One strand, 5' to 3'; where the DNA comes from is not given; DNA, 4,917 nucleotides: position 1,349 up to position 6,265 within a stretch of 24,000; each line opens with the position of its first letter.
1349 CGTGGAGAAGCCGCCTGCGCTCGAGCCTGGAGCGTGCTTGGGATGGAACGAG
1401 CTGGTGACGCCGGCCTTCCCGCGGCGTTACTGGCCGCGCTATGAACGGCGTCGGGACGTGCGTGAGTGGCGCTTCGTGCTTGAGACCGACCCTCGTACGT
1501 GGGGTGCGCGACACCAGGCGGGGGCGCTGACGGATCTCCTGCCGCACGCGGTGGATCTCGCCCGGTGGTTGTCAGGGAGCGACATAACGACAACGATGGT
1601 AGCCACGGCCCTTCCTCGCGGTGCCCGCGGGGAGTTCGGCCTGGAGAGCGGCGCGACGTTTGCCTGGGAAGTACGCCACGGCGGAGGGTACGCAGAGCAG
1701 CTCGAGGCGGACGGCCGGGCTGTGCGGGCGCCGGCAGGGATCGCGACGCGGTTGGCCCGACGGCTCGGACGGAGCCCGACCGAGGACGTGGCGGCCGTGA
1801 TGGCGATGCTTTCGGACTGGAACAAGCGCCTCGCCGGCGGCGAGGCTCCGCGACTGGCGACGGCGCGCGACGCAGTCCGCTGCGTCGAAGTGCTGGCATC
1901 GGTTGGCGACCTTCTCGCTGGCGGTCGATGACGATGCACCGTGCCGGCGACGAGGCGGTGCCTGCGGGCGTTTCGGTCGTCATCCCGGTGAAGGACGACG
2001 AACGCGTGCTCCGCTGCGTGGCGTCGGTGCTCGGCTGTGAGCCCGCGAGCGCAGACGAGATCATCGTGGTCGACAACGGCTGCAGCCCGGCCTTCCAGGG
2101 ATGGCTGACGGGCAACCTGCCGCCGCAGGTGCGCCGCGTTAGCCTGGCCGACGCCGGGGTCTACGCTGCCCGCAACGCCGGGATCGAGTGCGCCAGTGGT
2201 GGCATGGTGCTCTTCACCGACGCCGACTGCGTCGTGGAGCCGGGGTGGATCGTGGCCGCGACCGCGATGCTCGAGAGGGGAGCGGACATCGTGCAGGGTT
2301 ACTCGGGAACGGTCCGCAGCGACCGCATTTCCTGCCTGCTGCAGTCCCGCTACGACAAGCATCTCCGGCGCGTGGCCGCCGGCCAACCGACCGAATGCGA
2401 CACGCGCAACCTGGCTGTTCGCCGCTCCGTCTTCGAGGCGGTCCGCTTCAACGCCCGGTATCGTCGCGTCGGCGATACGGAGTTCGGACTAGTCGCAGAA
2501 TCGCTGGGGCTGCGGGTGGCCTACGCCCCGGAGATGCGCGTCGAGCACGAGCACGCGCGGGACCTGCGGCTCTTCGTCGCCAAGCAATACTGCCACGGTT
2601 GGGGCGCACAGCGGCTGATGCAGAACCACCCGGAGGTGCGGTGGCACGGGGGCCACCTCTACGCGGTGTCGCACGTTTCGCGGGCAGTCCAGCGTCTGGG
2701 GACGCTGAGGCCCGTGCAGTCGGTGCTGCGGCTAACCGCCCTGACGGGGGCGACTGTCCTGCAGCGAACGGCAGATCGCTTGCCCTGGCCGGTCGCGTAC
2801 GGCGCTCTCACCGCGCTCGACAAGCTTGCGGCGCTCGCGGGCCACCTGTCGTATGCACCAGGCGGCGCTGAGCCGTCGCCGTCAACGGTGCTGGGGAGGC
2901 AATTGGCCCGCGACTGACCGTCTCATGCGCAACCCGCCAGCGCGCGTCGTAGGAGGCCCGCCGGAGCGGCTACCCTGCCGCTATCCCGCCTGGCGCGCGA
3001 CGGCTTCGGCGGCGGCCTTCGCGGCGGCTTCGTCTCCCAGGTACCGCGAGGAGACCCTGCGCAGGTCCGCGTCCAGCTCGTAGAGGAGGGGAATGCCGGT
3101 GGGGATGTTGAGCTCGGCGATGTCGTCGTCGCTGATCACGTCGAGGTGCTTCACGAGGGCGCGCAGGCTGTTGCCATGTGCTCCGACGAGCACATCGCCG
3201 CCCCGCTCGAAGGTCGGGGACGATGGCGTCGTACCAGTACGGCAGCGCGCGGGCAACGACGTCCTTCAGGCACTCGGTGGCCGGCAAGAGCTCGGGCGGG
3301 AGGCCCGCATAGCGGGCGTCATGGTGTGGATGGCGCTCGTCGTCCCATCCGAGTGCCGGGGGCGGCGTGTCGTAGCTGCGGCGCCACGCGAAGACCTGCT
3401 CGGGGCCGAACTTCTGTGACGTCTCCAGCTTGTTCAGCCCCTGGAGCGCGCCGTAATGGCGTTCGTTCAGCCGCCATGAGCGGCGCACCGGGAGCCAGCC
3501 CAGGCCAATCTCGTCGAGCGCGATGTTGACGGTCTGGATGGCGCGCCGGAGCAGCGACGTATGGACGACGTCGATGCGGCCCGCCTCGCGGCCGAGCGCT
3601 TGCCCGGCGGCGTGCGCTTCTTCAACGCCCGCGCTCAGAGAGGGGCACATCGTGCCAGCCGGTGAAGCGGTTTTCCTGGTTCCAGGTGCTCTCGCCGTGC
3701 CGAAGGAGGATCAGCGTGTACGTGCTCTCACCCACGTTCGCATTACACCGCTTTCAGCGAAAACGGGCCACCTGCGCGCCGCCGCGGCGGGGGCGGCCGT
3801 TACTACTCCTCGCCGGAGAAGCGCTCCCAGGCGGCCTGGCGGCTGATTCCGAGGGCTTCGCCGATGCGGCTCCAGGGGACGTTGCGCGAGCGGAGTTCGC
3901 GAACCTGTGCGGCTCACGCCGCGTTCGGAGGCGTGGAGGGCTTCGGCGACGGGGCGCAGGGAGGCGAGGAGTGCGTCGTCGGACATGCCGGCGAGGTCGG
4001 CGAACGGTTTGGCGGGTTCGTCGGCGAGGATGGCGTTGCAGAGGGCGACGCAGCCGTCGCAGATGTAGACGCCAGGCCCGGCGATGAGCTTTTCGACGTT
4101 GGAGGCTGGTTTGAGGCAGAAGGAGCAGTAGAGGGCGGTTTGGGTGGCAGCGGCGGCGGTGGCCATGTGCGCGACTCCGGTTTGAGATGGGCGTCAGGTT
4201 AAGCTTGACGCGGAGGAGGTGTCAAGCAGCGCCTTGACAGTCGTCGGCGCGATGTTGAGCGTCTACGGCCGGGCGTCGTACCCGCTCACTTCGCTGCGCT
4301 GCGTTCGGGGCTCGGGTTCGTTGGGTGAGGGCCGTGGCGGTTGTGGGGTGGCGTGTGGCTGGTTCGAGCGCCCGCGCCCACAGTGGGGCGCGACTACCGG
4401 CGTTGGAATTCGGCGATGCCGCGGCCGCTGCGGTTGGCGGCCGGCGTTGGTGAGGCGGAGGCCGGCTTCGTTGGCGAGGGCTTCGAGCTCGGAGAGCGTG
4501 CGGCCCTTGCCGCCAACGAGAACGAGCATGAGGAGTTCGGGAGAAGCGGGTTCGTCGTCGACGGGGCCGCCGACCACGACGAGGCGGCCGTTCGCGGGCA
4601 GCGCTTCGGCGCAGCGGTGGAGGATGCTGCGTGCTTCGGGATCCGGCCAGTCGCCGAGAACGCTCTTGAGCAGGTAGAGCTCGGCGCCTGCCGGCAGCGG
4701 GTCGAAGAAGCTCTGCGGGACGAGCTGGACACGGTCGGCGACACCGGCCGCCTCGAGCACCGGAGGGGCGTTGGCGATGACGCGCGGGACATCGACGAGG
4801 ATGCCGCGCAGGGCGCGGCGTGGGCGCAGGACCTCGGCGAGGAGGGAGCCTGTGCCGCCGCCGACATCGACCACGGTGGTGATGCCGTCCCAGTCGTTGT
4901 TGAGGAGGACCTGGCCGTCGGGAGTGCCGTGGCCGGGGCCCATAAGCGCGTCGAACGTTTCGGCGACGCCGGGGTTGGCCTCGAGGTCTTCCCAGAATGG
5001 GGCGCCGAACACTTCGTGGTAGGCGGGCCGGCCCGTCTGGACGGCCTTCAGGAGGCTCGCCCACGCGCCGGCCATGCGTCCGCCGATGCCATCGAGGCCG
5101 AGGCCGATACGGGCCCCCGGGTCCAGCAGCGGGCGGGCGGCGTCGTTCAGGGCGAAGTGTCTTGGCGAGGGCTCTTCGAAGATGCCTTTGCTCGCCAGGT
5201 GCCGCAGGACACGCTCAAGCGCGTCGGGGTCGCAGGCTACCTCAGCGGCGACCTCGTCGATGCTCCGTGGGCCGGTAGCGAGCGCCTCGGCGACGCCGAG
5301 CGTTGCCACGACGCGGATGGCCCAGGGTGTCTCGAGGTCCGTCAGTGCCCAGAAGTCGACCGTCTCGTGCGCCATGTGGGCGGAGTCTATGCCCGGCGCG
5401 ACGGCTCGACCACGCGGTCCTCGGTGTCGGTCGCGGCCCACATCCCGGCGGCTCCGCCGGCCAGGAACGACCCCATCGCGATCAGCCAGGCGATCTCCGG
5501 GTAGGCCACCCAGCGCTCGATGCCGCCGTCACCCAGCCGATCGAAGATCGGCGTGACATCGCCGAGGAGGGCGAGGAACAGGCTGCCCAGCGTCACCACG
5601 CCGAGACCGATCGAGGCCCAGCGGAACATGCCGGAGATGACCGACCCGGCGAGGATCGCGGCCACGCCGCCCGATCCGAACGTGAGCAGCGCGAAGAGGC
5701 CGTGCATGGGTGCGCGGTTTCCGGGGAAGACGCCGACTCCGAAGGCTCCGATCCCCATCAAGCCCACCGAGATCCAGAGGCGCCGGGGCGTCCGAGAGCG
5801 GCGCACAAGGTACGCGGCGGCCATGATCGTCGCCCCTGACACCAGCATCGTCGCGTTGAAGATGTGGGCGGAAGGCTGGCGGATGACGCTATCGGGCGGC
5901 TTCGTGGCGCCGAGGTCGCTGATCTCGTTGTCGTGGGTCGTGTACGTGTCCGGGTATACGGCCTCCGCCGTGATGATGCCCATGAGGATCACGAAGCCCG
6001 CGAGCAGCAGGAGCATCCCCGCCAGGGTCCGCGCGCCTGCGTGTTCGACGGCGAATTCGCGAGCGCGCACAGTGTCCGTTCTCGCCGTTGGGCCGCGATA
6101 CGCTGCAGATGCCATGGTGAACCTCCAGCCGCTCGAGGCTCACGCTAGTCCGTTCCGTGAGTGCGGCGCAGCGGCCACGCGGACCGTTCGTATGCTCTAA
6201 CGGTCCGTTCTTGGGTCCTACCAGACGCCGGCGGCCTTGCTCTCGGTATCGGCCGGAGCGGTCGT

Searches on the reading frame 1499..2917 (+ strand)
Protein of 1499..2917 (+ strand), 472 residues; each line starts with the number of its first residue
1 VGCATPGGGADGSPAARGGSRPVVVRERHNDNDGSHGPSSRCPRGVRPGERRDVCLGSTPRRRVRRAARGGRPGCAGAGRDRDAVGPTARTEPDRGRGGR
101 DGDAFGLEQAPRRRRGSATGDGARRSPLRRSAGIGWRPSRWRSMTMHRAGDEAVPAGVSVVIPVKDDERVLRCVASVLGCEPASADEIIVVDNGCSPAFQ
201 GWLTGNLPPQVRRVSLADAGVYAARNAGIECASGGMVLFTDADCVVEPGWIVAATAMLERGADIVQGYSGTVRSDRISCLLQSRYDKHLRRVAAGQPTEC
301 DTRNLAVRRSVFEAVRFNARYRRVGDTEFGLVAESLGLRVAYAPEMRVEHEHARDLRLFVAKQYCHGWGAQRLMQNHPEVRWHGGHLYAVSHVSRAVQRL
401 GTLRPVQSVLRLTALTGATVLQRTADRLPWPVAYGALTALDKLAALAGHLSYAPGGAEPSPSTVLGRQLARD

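Call 35: search_protein_families(library=pfam, proteins=[window:1499-2917:+], max_evalue=0.001)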
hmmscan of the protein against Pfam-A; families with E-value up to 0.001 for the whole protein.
window:1499-2917:+ (472 aa): 3 families
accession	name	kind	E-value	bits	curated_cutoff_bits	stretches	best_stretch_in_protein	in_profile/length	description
PF00535.33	Glycos_transf_2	-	3.4e-16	60.1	23.3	1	159-314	1-166/168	Glycosyl transferase family 2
PF13641.12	Glyco_tranf_2_3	-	9.1e-11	42.6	27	1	156-360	2-221/230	Glycosyltransferase like family 2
PF13632.12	Glyco_trans_2_3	-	3.8e-07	30.5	27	1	237-395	2-153/198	Glycosyl transferase family group 2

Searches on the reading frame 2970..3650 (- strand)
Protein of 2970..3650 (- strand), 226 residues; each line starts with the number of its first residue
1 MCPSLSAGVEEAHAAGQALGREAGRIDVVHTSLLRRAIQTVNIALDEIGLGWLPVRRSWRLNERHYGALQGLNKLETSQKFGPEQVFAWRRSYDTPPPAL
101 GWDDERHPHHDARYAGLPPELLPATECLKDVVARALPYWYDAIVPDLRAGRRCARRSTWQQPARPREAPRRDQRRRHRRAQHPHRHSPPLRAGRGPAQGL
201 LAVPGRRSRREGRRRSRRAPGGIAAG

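Call 35: search_protein_families(library=pfam, proteins=[window:2970-3650:-], max_evalue=0.001)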
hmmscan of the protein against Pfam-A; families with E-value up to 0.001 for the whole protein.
window:2970-3650:- (226 aa): 1 family
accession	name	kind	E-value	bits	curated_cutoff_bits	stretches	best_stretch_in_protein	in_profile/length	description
PF00300.27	His_Phos_1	-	3e-14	53.6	21.7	1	7-101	28-116/194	Histidine phosphatase superfamily (branch 1)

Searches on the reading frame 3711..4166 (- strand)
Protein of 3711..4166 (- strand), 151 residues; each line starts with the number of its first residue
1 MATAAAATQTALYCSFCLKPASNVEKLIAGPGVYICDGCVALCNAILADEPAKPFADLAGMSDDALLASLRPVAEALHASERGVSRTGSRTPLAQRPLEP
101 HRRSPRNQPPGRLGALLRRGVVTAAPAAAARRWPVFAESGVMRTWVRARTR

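Call 35: search_protein_families(library=pfam, proteins=[window:3711-4166:-], max_evalue=0.001)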
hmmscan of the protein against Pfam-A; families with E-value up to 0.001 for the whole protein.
window:3711-4166:- (151 aa): 1 family
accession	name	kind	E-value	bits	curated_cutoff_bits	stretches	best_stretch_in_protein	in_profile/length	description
PF06689.19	zf-C4_ClpX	-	6.4e-17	61.6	27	1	13-48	2-38/39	ClpX C4-type zinc finger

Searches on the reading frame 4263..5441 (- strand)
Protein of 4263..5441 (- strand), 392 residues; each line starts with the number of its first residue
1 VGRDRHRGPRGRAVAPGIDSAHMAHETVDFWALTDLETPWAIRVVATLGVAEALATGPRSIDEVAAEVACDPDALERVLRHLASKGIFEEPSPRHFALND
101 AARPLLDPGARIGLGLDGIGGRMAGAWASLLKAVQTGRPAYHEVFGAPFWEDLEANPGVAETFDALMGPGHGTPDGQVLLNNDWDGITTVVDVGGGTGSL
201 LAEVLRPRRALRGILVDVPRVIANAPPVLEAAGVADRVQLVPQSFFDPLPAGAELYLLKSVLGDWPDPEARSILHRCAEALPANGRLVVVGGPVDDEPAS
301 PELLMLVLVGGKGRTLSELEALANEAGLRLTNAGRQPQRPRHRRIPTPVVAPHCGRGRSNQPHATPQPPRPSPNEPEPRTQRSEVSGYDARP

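Call 35: search_protein_families(library=pfam, proteins=[window:4263-5441:-], max_evalue=0.001)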
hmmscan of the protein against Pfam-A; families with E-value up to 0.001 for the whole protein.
window:4263-5441:- (392 aa): 2 families
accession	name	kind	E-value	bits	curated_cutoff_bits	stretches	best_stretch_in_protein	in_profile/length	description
PF00891.24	Methyltransf_2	-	9.2e-36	123.6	22.3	1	127-328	1-209/210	O-methyltransferase domain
PF08100.18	Dimerisation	-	4.3e-09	36.5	25.6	1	39-106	19-91/93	O-methyltransferase dimerisation domain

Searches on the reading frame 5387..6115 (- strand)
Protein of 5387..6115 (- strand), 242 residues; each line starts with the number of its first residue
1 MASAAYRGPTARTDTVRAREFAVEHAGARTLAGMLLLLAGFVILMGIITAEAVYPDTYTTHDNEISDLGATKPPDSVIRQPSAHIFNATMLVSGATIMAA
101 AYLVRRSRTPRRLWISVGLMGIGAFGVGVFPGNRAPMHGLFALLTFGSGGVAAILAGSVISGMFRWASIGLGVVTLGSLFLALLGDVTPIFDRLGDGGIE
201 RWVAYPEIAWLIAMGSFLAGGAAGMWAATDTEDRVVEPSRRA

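Call 35: search_protein_families(library=pfam, proteins=[window:5387-6115:-], max_evalue=0.001)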
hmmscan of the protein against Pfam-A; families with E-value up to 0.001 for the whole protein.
window:5387-6115:- (242 aa): 1 family
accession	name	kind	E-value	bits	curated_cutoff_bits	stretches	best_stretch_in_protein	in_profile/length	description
PF06197.19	DUF998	-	2.2e-20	73.5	30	1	38-215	2-182/184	Protein of unknown function (DUF998)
